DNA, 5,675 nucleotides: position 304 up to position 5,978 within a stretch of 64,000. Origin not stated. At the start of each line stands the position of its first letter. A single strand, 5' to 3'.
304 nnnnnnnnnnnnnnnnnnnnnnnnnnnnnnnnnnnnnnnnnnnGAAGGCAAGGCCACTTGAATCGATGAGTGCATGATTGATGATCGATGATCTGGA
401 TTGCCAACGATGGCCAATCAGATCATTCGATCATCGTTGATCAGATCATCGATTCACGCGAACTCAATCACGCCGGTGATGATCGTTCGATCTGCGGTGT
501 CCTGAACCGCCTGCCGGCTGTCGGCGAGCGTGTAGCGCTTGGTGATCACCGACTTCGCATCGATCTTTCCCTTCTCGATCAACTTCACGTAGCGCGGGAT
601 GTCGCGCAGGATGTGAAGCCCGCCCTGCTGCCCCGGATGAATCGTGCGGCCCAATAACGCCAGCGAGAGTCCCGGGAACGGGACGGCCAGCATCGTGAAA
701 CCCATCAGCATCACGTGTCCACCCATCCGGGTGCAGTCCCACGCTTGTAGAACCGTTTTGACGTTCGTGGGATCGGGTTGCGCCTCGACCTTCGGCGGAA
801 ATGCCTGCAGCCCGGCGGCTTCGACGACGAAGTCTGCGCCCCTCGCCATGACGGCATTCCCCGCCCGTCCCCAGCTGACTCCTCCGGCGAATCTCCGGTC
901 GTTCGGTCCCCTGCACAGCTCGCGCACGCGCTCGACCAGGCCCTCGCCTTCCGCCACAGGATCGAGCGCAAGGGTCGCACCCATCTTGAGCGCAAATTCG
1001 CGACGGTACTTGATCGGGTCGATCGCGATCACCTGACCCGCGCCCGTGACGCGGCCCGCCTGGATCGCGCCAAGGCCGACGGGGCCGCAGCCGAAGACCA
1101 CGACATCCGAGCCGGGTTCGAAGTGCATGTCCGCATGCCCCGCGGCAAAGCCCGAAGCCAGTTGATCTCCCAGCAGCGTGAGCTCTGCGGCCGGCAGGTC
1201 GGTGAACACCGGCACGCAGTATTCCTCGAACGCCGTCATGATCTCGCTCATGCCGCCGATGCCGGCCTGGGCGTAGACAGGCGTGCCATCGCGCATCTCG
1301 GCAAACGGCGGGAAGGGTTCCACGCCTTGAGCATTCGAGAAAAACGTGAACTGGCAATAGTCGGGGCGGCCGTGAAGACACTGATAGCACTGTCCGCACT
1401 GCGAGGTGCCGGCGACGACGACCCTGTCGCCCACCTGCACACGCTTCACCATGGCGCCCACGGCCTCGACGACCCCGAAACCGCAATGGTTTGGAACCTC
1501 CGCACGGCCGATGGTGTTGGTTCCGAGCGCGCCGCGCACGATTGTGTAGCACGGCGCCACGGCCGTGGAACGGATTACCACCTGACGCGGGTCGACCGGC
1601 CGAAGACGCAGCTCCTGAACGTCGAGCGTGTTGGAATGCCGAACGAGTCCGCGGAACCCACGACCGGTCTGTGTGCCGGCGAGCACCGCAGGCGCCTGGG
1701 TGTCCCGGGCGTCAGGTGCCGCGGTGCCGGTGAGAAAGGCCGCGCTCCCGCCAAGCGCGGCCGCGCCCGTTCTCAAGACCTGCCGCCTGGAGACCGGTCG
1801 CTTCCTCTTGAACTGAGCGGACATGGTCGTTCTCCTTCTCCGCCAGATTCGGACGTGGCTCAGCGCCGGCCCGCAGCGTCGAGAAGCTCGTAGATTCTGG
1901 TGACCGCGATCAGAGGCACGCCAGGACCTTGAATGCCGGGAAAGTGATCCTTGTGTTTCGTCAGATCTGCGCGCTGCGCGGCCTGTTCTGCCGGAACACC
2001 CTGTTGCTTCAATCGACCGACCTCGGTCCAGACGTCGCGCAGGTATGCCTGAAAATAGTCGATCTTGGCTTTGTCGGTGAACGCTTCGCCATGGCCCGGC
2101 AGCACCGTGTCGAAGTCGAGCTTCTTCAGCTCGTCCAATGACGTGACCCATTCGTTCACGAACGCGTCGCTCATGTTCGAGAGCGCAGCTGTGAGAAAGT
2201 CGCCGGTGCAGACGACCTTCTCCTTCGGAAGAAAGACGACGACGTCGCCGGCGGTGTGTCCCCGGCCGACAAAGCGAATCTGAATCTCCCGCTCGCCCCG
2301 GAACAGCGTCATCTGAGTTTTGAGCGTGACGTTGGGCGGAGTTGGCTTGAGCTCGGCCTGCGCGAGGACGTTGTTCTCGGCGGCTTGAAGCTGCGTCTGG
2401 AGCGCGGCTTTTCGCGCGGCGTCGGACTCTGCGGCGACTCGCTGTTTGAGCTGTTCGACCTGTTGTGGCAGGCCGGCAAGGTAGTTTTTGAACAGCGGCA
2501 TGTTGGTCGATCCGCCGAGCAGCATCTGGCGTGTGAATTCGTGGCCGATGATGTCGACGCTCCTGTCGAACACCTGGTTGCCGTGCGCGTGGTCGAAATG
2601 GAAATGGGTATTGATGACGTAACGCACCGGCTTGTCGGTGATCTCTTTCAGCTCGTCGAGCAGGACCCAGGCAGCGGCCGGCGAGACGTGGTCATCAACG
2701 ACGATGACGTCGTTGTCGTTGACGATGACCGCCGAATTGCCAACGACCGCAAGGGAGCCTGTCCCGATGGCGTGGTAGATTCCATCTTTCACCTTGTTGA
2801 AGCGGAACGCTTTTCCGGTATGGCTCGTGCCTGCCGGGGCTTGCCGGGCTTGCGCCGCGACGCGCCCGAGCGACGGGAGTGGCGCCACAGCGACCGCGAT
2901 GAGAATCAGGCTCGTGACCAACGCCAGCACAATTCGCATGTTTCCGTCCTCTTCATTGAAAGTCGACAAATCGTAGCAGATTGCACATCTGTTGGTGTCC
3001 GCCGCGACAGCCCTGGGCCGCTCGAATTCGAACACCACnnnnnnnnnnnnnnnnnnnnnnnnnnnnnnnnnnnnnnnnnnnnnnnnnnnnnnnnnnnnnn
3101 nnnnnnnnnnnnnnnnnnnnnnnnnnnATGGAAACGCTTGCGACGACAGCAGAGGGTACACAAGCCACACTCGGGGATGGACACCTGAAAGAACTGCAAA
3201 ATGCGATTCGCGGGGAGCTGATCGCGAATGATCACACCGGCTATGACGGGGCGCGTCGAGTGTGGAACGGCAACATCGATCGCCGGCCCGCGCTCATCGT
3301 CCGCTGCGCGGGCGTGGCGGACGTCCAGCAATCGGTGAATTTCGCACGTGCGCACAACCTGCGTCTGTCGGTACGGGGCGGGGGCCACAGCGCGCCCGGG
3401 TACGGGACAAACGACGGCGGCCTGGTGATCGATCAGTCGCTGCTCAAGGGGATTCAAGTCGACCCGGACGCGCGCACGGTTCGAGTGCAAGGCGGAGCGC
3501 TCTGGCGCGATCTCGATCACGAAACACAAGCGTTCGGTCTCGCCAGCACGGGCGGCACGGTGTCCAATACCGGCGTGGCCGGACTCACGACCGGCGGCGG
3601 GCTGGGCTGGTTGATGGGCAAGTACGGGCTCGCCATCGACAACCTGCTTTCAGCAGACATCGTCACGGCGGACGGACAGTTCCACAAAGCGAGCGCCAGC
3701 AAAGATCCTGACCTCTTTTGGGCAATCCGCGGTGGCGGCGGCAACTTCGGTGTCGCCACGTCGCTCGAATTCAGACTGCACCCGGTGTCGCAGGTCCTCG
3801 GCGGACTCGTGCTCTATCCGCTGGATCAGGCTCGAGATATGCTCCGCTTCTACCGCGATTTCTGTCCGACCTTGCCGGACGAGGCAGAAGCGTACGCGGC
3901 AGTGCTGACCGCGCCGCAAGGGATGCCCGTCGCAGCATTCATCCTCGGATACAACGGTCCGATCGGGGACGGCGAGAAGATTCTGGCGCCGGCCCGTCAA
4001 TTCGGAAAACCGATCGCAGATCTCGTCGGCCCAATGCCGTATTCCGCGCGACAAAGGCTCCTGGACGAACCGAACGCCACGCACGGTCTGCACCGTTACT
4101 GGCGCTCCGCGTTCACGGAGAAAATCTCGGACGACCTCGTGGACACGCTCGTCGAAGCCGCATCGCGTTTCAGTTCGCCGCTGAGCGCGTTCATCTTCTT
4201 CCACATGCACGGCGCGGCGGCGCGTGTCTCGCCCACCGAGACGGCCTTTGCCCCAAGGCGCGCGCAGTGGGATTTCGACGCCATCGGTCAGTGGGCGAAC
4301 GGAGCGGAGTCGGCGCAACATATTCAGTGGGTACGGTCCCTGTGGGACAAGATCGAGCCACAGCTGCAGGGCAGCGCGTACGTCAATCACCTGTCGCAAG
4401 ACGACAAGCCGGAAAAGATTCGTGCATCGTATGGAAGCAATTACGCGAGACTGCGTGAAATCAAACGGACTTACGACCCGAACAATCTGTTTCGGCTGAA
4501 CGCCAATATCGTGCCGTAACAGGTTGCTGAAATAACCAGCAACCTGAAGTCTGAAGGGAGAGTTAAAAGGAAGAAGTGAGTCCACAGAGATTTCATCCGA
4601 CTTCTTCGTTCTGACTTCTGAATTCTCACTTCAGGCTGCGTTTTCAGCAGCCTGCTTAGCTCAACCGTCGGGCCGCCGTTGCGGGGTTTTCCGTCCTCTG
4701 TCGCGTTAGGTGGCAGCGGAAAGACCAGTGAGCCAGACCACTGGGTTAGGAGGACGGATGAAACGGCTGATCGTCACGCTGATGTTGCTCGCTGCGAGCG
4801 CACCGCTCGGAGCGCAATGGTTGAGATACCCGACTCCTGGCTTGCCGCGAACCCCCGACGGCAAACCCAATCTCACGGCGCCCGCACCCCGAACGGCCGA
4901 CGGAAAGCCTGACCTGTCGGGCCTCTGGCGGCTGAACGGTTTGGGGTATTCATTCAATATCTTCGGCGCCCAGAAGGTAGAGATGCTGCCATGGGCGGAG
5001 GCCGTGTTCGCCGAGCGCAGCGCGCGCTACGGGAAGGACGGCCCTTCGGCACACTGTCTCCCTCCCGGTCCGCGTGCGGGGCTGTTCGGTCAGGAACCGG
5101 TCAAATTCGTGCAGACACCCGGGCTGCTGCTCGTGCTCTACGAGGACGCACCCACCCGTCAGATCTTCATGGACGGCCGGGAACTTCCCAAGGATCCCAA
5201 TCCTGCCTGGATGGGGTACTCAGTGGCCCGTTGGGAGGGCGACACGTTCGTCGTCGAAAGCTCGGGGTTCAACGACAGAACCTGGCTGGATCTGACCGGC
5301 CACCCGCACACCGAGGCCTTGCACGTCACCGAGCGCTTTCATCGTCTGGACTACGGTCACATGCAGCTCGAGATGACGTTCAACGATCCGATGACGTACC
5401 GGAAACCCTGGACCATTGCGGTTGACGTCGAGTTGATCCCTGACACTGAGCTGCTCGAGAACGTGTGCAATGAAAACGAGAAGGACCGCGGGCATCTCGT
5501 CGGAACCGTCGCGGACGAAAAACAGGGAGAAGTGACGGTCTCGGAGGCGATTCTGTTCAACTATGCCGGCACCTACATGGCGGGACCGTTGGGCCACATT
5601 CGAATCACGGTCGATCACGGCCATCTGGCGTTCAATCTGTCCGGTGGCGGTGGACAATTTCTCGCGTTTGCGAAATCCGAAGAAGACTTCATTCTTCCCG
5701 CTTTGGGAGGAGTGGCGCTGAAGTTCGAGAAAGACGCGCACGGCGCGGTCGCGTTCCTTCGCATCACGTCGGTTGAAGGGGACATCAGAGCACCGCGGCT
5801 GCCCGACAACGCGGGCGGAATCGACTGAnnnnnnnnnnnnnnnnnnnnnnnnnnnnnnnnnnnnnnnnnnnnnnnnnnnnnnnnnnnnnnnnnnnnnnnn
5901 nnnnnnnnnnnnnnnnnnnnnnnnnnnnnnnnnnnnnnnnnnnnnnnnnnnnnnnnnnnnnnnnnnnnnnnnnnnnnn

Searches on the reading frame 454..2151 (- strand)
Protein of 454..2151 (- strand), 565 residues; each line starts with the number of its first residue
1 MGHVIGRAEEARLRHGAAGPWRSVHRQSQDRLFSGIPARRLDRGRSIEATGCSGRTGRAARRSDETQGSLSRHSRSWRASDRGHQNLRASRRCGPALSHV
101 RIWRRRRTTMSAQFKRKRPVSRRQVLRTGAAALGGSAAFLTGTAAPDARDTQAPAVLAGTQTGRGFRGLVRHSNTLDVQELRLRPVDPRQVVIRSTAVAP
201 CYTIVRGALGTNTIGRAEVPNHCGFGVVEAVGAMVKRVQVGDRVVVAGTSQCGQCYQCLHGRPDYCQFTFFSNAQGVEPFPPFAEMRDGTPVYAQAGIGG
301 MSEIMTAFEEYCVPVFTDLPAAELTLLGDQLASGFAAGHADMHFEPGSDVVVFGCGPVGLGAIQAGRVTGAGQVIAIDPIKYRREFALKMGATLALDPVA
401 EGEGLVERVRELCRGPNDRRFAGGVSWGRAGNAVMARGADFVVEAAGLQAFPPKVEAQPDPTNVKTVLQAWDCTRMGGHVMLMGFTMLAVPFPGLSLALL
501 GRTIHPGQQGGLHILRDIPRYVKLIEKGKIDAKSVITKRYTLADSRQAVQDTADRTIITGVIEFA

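Call 23: search_protein_families(library=pfam, proteins=[window:454-2151:-], max_evalue=0.001)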
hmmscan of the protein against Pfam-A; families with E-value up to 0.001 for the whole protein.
window:454-2151:- (565 aa): 2 families
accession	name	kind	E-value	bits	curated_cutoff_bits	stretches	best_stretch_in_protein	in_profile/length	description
PF08240.17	ADH_N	-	3.6e-13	50.1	23.5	1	188-315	2-102/104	Alcohol dehydrogenase GroES-like domain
PF00107.32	ADH_zinc_N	-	7.2e-13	49.1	31.8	1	357-504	1-109/129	Zinc-binding dehydrogenase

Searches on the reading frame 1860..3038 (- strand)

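Call 23: search_protein_families(library=pfam, proteins=[window:1860-3038:-], max_evalue=0.001)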
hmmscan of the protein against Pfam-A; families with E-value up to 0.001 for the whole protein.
window:1860-3038:- (392 aa): 1 family
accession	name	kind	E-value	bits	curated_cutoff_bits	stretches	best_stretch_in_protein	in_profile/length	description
PF00753.33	Lactamase_B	-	1.6e-19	71.1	22.7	1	99-316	5-196/196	Metallo-beta-lactamase superfamily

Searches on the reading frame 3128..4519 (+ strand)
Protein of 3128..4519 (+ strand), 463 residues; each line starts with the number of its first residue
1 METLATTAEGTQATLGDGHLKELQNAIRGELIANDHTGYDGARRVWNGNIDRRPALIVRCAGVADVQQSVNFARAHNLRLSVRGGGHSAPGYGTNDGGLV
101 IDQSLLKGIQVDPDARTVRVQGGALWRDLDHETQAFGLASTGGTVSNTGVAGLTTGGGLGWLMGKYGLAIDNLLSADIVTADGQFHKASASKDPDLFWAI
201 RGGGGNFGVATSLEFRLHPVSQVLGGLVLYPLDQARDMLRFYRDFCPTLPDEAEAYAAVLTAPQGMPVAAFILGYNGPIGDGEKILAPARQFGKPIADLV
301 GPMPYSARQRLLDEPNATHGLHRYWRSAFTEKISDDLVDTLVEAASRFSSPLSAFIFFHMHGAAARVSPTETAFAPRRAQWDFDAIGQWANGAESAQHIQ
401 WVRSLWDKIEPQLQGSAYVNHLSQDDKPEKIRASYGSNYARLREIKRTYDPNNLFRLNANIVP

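Call 23: search_protein_families(library=pfam, proteins=[window:3128-4519:+], max_evalue=0.001)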
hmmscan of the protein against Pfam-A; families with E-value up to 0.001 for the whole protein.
window:3128-4519:+ (463 aa): 2 families
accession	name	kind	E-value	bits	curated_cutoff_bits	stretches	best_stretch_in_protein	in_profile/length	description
PF01565.28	FAD_binding_4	-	2.4e-29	102.3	26.4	1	54-188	1-138/139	FAD binding domain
PF08031.17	BBE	-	1e-11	45.1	20.6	1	417-461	1-44/45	Berberine and berberine like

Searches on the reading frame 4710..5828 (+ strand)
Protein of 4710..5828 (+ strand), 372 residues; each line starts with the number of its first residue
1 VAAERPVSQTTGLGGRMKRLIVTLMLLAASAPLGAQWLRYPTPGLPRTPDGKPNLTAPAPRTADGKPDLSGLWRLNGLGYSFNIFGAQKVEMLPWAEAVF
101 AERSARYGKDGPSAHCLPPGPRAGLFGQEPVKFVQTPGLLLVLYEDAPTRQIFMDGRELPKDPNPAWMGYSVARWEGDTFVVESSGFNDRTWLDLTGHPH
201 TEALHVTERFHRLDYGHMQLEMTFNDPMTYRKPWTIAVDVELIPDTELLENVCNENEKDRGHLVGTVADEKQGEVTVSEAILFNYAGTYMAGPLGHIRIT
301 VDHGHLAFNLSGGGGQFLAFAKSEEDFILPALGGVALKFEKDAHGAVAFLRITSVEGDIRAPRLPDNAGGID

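Call 23: search_protein_families(library=pfam, proteins=[window:4710-5828:+], max_evalue=0.001)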
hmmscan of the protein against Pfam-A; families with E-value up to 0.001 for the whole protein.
window:4710-5828:+ (372 aa): 1 family
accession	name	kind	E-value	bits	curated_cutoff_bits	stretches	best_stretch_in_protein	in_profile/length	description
PF11954.13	DUF3471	-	5.7e-06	27.1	29.3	1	274-353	4-89/103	Domain of unknown function (DUF3471)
